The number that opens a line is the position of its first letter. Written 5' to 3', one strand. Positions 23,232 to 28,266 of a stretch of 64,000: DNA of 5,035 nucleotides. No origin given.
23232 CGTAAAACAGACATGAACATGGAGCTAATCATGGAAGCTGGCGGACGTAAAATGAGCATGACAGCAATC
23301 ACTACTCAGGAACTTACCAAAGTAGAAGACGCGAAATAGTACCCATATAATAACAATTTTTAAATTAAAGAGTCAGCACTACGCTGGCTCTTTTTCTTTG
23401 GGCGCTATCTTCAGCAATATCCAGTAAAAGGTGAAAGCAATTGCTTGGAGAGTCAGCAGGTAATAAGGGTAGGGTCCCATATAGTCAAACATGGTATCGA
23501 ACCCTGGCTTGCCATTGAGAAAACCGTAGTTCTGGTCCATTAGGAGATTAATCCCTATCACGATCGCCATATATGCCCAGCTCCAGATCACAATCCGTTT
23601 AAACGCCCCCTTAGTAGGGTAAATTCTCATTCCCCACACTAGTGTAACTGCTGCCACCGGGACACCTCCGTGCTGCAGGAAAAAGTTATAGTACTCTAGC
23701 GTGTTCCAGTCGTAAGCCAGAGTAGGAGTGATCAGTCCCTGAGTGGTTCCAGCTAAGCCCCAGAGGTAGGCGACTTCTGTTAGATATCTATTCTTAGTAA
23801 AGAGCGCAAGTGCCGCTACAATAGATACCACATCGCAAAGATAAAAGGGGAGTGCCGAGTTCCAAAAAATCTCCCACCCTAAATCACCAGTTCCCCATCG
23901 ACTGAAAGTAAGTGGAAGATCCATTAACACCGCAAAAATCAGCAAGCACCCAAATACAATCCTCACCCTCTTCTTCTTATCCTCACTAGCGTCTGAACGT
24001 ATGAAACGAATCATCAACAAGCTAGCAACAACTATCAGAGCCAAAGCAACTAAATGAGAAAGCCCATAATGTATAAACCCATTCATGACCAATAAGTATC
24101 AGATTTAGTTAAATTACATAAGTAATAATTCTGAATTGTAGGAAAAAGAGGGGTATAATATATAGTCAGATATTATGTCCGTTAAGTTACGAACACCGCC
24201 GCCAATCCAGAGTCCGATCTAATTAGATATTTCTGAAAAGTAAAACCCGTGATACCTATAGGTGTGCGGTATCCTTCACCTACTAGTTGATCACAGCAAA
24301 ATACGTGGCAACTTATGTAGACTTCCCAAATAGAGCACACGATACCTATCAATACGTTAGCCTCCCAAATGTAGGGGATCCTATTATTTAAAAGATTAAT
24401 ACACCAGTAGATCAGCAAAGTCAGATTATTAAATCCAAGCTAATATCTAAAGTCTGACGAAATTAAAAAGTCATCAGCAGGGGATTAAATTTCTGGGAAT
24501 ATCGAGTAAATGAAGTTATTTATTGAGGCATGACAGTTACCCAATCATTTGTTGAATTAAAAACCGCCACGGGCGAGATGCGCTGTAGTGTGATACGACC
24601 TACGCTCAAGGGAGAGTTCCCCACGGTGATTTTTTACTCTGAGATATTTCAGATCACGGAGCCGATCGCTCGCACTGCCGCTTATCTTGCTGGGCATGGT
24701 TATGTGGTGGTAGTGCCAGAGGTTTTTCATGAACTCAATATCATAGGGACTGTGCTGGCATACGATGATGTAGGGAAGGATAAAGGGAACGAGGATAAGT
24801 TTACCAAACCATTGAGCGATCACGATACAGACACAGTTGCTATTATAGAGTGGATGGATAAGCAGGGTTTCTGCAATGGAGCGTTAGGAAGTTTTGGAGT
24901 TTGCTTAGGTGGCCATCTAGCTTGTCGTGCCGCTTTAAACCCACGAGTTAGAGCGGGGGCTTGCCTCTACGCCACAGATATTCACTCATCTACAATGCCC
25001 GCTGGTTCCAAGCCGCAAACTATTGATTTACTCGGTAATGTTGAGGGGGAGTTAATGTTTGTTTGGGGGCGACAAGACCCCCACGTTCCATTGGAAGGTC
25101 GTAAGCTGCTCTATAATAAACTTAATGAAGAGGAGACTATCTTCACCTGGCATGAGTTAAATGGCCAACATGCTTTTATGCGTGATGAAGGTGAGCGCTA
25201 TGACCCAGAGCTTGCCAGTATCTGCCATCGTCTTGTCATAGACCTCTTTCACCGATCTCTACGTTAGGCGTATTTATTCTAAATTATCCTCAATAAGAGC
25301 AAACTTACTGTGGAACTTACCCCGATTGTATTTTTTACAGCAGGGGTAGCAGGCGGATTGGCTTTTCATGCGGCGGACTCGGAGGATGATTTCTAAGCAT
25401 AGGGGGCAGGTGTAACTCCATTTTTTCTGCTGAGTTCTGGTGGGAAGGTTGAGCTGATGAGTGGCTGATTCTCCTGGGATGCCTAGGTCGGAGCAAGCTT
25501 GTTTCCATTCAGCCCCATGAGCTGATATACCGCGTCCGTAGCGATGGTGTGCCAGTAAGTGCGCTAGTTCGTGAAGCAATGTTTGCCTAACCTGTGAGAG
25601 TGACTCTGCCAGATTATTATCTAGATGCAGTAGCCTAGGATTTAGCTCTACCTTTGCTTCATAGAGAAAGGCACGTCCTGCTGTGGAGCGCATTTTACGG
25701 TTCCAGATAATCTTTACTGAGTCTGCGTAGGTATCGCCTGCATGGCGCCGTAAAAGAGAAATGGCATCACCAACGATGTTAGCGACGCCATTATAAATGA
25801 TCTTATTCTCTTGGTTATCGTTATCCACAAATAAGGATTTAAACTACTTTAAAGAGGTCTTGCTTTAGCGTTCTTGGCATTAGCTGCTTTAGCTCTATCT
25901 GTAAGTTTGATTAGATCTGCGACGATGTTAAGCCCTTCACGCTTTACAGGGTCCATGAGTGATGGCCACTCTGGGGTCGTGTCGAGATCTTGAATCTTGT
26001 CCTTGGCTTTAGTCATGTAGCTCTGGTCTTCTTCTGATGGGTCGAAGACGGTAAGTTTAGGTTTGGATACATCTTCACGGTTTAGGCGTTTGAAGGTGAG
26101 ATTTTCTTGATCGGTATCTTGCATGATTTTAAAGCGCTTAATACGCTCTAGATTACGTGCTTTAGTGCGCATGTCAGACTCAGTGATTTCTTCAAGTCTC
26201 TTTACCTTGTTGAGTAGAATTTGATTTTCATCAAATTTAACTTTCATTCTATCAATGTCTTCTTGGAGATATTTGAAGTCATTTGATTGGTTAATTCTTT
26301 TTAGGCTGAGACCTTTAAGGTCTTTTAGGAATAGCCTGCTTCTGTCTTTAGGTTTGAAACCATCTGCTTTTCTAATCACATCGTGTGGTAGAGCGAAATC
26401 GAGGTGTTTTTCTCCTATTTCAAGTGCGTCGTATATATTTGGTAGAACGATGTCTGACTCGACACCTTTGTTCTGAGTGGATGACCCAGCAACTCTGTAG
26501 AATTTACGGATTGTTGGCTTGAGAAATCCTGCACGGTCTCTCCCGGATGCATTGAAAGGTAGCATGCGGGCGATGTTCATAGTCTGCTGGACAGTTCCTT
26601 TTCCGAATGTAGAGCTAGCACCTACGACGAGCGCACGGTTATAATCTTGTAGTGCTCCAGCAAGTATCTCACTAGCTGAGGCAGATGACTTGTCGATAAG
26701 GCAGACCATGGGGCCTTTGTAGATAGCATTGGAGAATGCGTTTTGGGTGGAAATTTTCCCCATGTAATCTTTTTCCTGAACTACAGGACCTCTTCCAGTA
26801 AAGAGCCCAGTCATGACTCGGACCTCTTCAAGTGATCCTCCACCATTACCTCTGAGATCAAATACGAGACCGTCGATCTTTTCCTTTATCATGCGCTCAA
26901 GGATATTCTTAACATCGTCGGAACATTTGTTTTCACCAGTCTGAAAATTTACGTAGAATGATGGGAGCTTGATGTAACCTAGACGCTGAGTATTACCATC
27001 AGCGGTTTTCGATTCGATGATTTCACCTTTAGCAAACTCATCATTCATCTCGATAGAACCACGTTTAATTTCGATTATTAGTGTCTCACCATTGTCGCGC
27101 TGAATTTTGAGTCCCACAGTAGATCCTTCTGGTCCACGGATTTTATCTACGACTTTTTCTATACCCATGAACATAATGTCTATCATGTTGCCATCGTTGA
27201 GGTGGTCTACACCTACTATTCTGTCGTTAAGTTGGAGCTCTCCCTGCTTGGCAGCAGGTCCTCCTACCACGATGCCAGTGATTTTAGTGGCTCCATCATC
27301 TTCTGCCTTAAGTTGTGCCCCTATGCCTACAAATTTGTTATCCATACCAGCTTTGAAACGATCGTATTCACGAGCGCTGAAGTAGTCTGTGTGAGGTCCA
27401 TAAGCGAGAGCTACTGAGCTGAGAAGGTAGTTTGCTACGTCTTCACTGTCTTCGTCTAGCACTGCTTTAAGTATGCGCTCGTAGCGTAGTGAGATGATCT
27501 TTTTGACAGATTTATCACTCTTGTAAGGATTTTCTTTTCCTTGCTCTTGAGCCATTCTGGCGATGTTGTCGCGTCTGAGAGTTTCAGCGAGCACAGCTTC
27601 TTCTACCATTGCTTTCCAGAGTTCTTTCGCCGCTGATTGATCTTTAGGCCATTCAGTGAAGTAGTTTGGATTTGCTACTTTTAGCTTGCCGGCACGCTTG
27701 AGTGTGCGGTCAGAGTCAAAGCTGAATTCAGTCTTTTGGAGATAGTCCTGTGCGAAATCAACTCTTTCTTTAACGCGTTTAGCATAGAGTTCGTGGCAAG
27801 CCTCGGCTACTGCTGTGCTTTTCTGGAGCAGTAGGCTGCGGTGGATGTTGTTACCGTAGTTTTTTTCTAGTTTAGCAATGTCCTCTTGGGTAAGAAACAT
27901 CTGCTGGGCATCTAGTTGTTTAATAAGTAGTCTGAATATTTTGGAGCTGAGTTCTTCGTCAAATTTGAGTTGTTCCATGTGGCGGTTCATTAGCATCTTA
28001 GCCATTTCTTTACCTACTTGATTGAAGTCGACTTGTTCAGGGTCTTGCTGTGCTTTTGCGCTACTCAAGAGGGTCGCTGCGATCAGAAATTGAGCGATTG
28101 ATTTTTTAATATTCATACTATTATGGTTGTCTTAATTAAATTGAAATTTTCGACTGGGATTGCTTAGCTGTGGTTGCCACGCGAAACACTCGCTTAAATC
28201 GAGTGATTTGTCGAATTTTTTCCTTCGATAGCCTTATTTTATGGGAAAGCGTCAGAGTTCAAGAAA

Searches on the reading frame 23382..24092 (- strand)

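Call 57: search_protein_families(library=pfam, proteins=[window:23382-24092:-], max_evalue=0.00001)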
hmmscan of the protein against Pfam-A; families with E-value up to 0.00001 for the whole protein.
window:23382-24092:- (237 aa): 1 family
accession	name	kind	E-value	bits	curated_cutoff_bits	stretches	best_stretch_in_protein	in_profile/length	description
PF14808.11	TMEM164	-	6.4e-45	153.8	25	1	9-224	2-214/217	TMEM164 family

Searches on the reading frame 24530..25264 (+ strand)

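Call 57: search_protein_families(library=pfam, proteins=[window:24530-25264:+], max_evalue=0.00001)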
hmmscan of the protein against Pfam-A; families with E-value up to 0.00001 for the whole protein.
window:24530-25264:+ (245 aa): 2 families
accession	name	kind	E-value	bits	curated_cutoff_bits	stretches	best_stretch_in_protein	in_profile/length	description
PF01738.24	DLH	-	3.9e-18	66.3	21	1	21-242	5-215/217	Dienelactone hydrolase family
PF02129.25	Peptidase_S15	-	6.1e-08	33.1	23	1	17-139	5-117/262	X-Pro dipeptidyl-peptidase (S15 family)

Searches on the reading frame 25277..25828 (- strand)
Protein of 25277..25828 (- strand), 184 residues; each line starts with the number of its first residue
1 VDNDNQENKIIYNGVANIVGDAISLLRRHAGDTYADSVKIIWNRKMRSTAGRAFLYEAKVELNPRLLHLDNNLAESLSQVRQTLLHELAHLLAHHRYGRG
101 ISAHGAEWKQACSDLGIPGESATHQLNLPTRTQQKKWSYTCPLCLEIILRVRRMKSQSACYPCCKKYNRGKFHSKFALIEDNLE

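Call 57: search_protein_families(library=pfam, proteins=[window:25277-25828:-], max_evalue=0.00001)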
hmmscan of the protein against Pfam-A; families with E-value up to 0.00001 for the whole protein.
window:25277-25828:- (184 aa): 1 family
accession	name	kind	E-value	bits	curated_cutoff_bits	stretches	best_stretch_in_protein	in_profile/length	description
PF10263.15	SprT-like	-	1.4e-15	57.5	25.6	1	35-115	18-95/108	SprT-like family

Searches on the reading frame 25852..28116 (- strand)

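Call 57: search_protein_families(library=pfam, proteins=[window:25852-28116:-], max_evalue=0.00001)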
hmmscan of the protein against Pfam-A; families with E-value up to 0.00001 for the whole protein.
window:25852-28116:- (755 aa): 4 families
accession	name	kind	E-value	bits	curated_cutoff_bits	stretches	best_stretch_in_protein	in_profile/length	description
PF03572.23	Peptidase_S41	-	4e-41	140.8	24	1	378-557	1-164/165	Peptidase family S41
PF17804.6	TSP_NTD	-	1.2e-32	114.1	26.4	1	39-249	2-188/188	Tail specific protease N-terminal domain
PF11818.13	DUF3340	-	2.3e-19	70.5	28.6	1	562-737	1-155/155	C-terminal domain of tail specific protease (DUF3340)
PF17820.7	PDZ_6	-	5.2e-06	26.5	27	0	279-340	2-54/54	PDZ domain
